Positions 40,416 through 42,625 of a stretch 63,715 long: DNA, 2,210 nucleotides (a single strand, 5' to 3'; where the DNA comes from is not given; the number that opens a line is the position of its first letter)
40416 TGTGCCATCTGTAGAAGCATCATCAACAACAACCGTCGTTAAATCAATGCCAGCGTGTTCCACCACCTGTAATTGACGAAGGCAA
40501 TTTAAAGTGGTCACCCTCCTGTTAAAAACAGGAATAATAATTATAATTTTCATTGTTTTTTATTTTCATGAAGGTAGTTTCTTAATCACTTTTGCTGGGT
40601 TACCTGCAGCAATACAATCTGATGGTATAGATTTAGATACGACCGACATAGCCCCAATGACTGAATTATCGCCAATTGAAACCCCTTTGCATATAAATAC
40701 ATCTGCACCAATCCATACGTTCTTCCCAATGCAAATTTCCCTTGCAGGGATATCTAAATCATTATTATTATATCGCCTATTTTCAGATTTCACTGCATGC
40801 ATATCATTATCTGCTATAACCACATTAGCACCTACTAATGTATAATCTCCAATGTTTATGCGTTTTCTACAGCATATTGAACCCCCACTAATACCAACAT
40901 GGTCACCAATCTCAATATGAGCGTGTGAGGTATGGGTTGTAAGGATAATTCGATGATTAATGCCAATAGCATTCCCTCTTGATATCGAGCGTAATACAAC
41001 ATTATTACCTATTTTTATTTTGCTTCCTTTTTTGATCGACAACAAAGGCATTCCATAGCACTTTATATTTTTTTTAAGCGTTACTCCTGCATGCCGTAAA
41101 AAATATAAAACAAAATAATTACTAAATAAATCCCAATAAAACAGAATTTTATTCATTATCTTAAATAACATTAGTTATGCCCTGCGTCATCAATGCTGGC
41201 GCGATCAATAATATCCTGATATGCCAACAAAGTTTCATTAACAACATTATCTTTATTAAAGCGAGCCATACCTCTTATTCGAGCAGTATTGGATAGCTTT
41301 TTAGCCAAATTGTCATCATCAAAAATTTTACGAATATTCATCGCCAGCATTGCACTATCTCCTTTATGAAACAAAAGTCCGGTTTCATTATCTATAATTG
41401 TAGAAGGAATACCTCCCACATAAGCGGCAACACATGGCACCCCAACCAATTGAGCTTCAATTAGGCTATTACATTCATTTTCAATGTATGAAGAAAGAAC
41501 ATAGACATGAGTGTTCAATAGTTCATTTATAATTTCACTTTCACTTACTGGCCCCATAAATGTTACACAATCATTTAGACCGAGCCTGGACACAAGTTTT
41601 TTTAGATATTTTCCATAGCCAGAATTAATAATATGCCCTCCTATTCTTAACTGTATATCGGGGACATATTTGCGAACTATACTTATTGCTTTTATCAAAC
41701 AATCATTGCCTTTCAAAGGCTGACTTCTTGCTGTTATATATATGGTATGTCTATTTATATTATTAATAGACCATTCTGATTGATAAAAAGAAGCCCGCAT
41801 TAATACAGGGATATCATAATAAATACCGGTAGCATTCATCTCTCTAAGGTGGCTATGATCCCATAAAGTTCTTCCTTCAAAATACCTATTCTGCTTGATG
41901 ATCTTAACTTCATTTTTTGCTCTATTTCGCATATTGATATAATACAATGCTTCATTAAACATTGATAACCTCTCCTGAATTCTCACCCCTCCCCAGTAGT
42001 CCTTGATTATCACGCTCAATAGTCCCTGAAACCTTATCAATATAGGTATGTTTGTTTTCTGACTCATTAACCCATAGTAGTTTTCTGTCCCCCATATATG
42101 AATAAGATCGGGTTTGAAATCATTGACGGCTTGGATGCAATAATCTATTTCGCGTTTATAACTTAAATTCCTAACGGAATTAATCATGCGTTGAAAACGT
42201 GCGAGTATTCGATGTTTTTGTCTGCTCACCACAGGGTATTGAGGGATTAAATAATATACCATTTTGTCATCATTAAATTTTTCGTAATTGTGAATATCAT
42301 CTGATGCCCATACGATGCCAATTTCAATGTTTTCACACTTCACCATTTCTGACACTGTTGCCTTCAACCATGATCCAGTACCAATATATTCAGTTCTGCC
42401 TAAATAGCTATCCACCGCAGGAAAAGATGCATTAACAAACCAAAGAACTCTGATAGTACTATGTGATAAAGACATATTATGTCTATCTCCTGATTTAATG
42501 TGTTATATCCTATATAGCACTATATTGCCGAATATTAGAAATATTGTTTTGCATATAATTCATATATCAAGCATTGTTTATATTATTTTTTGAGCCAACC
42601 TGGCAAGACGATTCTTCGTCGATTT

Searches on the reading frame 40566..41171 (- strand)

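Call 27: search_protein_families(library=ncbifam, proteins=[window:40566-41171:-], max_evalue=1e-10)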
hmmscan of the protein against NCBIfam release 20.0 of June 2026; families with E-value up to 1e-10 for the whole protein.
window:40566-41171:- (201 aa): 14 families
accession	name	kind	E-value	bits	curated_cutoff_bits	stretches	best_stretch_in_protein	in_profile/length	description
NF007240.0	PRK09677.1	equivalog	2.6e-24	85.8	243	1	68-199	51-184/192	putative lipopolysaccharide biosynthesis O-acetyl transferase WbbJ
NF007076.0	PRK09527.1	equivalog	4.6e-20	71.9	347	1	105-199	96-185/203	galactoside O-acetyltransferase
NF007797.0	PRK10502.1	subfamily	9.8e-19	67.7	192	1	111-198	79-178/183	WcaF family extracellular polysaccharide biosynthesis acetyltransferase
TIGR04008.1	WcaF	equivalog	2.9e-17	63.1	326.3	1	106-197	88-176/180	colanic acid biosynthesis acetyltransferase WcaF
NF007499.0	PRK10092.1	equivalog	3.9e-16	59.4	314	1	104-199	93-183/183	maltose O-acetyltransferase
TIGR03570.1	NeuD_NnaD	subfamily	8e-15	55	160.8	1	145-194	153-202/202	NeuD/PglB/VioB family sugar acetyltransferase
NF038307.1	EPS_acetyl_HpsU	equivalog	2.5e-14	53.3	305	1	84-195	70-174/178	hormogonium polysaccharide biosynthesis acetyltransferase HpsU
NF041874.1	EPS_EpsC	equivalog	3.5e-14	52.9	150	1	144-198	112-166/168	serine O-acetyltransferase EpsC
NF000311.1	Vat_ABCDEFH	equivalog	1.3e-13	51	300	1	140-198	104-163/201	Vat family streptogramin A O-acetyltransferase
TIGR03308.1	phn_thr-fam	hypoth_equivalog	3.7e-13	49.8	201.65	1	143-198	106-161/204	phosphonate metabolim protein, transferase hexapeptide repeat family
NF058585.1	HptprglPActTf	PfamEq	4.6e-13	49.1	300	1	145-198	106-159/172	heptaprenylglyceryl phosphate O-acetyltransferase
NF000101.1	stregram_VatA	exception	1.4e-12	47.7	450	1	129-198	101-171/219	streptogramin A O-acetyltransferase Vat(A)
NF000490.1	chloram_CatB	equivalog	3.7e-11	42.7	350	1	135-198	100-163/210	type B chloramphenicol O-acetyltransferase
NF000020.1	stregram_VatE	exception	6.9e-11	42.1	450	0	80-196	50-166/214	streptogramin A O-acetyltransferase Vat(E)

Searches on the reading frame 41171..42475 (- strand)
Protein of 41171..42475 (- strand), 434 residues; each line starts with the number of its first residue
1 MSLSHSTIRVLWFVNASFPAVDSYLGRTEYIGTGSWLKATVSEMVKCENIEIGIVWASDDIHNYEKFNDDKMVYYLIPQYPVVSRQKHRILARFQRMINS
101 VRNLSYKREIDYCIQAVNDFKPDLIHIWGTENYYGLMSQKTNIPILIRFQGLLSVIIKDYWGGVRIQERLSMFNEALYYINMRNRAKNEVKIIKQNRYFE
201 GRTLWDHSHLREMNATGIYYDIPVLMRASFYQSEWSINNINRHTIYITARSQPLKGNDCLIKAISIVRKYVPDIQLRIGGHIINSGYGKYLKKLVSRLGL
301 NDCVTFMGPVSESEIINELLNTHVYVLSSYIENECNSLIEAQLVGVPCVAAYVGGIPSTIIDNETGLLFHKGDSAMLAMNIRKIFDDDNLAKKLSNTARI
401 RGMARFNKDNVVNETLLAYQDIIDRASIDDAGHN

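Call 27: search_protein_families(library=ncbifam, proteins=[window:41171-42475:-], max_evalue=1e-10)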
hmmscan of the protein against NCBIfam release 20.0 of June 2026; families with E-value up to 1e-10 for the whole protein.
window:41171-42475:- (434 aa): 9 families
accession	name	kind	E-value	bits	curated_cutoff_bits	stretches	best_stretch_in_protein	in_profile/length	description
NF041876.1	EPS_EpsE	equivalog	4.8e-29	101.8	400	1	240-409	212-383/389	exopolysaccharide biosynthesis GT4 family glycosyltransferase EpsE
TIGR03449.1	mycothiol_MshA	equivalog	6.2e-23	81.3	462.5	1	244-423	222-404/406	D-inositol-3-phosphate glycosyltransferase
TIGR03088.1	stp2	hypoth_equivalog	7.9e-19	67.9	409.05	1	243-421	195-372/374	TIGR03088 family PEP-CTERM/XrtA system glycosyltransferase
NF038229.1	Glyco4_Geo_Pelo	equivalog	1.7e-17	63.5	400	1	110-403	44-317/338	GPMC system family 4 glycosyltransferase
TIGR03999.1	thiol_BshA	equivalog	6e-17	61.6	273.7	1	290-423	243-374/375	N-acetyl-alpha-D-glucosaminyl L-malate synthase BshA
NF046085.1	XrtY_assoc_Gly1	equivalog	2.3e-15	56.3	400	1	243-424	210-386/387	XrtY-associated glycosyltransferase XYAG1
NF047880.1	glyco_SdgA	exception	5.1e-13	48.4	800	1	231-413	304-481/488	serine-aspartate repeat adhesin O-glycosyltransferase SdgA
NF038295.1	EPS_HpsP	equivalog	5.1e-12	45.5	550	1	231-423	197-388/388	hormogonium polysaccharide biosynthesis glycosyltransferase HpsP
TIGR02149.1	glgA_Coryne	subfamily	1.1e-11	44.6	302.4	1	304-423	265-391/391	glycogen synthase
